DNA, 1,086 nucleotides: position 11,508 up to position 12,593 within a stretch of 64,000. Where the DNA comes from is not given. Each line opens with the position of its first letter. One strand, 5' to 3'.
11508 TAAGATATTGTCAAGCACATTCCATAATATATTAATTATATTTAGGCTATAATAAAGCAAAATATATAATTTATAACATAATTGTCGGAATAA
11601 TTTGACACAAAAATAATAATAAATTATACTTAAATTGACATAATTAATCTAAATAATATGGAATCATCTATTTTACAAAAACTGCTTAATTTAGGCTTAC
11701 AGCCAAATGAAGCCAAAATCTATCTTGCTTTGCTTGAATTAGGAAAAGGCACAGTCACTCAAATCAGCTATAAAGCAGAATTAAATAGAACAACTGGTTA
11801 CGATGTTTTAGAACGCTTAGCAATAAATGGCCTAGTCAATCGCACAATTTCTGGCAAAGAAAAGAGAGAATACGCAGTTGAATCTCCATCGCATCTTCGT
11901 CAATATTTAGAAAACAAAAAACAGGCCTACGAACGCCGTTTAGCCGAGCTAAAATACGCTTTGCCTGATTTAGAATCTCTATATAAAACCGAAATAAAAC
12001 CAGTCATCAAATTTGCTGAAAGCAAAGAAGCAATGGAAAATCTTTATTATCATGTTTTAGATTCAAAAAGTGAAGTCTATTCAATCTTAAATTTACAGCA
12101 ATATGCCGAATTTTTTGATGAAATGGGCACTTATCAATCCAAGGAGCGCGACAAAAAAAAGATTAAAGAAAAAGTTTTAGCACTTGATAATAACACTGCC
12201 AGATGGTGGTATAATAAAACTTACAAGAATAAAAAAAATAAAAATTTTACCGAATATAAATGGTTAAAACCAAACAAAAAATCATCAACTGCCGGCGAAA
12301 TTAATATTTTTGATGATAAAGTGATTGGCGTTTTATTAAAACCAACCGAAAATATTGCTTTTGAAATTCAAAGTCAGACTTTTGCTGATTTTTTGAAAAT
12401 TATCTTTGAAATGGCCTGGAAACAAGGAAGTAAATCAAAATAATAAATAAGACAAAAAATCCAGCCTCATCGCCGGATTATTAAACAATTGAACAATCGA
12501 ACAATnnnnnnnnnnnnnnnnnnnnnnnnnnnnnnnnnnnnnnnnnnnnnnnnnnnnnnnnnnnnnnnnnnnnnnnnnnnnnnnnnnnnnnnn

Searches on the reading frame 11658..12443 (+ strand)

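Call 61: search_protein_families(library=pfam, proteins=[window:11658-12443:+], max_evalue=0.01)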
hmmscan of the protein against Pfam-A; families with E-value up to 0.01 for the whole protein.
window:11658-12443:+ (261 aa): 2 families
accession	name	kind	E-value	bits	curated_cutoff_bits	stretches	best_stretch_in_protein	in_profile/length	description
PF01978.25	TrmB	-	1.1e-13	51.2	25.6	1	11-72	3-62/68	Sugar-specific transcriptional regulator TrmB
PF24033.1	DUF7342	-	0.0034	17.8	31.6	0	32-69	19-56/150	Family of unknown function (DUF7342)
